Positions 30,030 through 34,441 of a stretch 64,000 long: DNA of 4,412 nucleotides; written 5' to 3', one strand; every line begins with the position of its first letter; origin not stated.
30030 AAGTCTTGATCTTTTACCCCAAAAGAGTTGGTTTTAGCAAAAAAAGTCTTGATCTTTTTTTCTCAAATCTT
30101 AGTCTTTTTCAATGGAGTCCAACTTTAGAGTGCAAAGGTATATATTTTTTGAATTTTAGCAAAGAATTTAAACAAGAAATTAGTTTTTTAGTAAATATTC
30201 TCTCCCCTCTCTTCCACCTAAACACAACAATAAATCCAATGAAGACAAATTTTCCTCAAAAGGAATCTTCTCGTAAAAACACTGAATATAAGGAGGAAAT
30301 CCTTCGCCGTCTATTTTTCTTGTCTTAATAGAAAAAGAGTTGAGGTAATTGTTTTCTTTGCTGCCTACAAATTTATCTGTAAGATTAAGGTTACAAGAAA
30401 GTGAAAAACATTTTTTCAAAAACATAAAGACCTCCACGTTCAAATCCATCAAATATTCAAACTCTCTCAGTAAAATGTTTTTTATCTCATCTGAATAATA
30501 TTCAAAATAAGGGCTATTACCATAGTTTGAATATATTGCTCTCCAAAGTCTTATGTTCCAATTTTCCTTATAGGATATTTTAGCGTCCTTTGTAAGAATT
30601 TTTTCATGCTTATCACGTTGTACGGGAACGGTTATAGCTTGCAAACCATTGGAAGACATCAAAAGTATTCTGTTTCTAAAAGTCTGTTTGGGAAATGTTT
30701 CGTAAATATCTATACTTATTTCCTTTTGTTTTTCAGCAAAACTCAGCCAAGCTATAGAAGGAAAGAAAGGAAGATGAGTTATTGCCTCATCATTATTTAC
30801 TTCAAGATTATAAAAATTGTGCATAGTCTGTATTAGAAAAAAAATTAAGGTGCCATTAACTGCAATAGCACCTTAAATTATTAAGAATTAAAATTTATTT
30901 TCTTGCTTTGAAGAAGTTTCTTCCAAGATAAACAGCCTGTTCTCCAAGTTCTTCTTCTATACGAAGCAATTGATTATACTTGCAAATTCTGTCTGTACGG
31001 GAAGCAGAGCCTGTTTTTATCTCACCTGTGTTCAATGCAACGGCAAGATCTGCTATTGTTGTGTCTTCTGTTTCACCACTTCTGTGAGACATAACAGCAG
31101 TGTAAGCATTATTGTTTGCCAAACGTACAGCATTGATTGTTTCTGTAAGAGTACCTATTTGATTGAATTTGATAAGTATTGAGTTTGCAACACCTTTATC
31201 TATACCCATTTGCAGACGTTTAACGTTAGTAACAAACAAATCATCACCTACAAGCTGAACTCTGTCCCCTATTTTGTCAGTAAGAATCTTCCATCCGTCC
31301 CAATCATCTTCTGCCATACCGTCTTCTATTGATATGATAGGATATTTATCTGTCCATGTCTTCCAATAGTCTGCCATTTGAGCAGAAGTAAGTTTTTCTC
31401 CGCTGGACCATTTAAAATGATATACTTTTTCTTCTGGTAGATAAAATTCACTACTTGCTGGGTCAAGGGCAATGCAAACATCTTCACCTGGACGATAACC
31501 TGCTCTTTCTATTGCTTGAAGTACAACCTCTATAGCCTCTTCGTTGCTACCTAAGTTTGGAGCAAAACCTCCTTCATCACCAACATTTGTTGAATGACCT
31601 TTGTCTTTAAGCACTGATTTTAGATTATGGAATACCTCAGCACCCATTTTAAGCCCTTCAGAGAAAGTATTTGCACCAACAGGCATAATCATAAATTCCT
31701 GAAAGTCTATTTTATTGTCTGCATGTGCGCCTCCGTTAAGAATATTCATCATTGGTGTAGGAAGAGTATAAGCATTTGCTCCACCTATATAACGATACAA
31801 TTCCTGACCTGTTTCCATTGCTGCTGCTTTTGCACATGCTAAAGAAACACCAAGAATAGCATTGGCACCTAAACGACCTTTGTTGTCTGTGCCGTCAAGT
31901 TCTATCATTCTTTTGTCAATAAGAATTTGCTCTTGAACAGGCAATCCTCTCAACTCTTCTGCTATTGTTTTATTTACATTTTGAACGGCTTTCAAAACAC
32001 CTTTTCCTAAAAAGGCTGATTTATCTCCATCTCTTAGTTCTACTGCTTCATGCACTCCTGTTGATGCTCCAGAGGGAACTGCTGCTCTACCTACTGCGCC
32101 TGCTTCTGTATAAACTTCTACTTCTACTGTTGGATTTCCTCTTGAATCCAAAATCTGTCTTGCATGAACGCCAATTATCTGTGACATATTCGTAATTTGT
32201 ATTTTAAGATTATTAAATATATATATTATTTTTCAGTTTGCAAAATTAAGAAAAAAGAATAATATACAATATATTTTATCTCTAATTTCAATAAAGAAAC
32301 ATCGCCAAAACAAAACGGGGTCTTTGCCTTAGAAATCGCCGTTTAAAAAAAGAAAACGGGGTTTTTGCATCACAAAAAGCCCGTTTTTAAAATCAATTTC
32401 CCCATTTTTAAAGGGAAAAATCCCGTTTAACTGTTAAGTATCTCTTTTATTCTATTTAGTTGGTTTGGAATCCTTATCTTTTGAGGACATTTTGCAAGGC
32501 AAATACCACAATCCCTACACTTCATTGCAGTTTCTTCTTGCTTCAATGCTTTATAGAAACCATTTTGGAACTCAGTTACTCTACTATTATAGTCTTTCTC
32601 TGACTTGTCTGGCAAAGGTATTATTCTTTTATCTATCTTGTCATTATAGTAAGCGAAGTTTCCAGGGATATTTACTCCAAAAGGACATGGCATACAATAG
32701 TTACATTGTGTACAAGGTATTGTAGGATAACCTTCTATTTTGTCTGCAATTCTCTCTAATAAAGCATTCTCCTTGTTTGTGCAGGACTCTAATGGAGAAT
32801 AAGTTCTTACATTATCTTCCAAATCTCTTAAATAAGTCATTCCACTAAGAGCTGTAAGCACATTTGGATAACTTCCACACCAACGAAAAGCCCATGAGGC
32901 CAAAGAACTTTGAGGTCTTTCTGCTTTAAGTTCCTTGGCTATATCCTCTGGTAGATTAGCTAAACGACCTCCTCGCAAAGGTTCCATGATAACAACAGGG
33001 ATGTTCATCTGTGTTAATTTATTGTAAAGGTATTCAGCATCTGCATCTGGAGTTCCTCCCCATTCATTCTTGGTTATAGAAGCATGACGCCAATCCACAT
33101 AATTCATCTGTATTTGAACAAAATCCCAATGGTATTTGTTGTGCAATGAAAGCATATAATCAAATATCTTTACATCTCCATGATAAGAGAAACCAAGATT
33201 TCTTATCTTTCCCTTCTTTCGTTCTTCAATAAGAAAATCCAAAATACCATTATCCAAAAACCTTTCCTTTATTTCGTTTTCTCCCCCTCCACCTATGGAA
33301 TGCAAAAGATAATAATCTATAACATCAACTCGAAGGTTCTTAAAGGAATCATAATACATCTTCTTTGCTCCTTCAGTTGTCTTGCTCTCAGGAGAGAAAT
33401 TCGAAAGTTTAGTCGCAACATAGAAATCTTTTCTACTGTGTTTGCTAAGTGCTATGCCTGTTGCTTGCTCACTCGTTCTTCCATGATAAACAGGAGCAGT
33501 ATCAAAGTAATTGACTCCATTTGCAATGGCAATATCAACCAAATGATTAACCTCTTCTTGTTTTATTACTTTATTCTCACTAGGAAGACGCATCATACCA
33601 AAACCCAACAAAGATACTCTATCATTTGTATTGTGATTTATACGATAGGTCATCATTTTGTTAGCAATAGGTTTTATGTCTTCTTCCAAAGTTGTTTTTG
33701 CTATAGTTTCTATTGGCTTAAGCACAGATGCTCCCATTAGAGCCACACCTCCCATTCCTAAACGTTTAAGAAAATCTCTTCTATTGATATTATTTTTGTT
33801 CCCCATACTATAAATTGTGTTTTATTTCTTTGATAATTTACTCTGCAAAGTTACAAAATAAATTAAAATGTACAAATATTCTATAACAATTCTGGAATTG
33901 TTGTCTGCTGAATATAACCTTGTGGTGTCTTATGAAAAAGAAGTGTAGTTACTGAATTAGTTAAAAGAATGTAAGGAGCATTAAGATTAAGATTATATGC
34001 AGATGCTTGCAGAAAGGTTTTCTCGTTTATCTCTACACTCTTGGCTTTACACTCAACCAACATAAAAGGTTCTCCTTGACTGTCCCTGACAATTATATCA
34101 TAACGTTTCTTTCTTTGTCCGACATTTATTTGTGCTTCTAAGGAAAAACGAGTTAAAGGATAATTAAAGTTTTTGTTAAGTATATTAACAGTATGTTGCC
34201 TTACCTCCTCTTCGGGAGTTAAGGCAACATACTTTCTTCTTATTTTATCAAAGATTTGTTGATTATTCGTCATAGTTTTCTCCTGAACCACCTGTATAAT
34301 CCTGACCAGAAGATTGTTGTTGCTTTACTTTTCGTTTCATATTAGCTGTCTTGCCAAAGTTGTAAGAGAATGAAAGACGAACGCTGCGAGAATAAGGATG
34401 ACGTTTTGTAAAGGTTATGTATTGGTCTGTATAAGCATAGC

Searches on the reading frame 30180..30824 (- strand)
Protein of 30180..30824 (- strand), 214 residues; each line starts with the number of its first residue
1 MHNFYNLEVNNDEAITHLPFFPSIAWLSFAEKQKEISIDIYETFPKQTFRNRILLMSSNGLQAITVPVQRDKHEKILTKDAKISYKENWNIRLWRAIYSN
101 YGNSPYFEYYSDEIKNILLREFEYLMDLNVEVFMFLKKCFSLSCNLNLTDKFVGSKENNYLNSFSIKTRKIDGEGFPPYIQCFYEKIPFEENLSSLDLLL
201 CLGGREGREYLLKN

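Call 37: search_protein_families(library=pfam, proteins=[window:30180-30824:-], max_evalue=0.00001)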
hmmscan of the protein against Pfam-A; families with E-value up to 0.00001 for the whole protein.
window:30180-30824:- (214 aa): 1 family
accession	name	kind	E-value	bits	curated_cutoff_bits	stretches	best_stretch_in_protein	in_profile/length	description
PF08889.16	WbqC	-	1.7e-25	90.6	21.3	1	21-157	5-140/218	WbqC-like protein family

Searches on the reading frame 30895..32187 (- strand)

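Call 37: search_protein_families(library=pfam, proteins=[window:30895-32187:-], max_evalue=0.00001)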
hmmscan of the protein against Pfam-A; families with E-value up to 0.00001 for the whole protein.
window:30895-32187:- (430 aa): 2 families
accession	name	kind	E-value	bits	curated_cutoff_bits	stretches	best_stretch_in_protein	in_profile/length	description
PF00113.28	Enolase_C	-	3.9e-136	453.6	21.5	1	140-427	2-294/296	Enolase, C-terminal TIM barrel domain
PF03952.21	Enolase_N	-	3.7e-59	199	35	1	4-134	1-131/131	Enolase, N-terminal domain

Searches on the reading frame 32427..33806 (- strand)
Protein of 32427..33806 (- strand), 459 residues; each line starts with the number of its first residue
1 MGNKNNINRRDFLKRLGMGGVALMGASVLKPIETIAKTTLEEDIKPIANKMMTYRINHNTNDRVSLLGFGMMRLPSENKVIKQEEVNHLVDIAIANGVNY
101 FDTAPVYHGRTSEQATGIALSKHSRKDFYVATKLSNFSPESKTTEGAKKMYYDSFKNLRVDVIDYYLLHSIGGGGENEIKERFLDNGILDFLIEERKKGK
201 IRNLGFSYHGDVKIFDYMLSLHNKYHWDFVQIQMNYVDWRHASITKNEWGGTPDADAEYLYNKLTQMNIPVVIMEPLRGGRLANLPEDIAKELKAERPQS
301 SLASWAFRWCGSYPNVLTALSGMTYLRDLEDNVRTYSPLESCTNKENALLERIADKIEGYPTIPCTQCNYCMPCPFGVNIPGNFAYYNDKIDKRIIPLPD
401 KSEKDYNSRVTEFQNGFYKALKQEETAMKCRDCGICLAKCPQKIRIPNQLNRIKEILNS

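Call 37: search_protein_families(library=pfam, proteins=[window:32427-33806:-], max_evalue=0.00001)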
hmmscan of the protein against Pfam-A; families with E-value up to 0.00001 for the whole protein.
window:32427-33806:- (459 aa): 3 families
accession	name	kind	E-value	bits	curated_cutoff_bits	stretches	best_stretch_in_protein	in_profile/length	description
PF00248.27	Aldo_ket_red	-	1.1e-34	120.2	24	1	67-336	2-274/291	Aldo/keto reductase family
PF13187.11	Fer4_9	-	1.5e-08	35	27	1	365-443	2-50/52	4Fe-4S dicluster domain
PF13183.11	Fer4_8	-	6.5e-06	27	27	0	364-444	4-68/68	4Fe-4S dicluster domain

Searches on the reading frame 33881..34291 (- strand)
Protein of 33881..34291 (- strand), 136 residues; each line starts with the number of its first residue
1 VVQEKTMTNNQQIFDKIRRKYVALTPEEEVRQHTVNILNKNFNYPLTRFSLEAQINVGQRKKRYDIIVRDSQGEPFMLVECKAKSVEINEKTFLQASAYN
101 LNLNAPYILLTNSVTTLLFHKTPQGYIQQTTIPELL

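Call 37: search_protein_families(library=pfam, proteins=[window:33881-34291:-], max_evalue=0.00001)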
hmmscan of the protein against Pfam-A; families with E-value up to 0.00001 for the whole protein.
window:33881-34291:- (136 aa): 1 family
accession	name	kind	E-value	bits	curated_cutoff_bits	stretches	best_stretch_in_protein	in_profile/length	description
PF13588.12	HSDR_N_2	-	2.3e-30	105.4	25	1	26-133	1-110/110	Type I restriction enzyme R protein N terminus (HSDR_N)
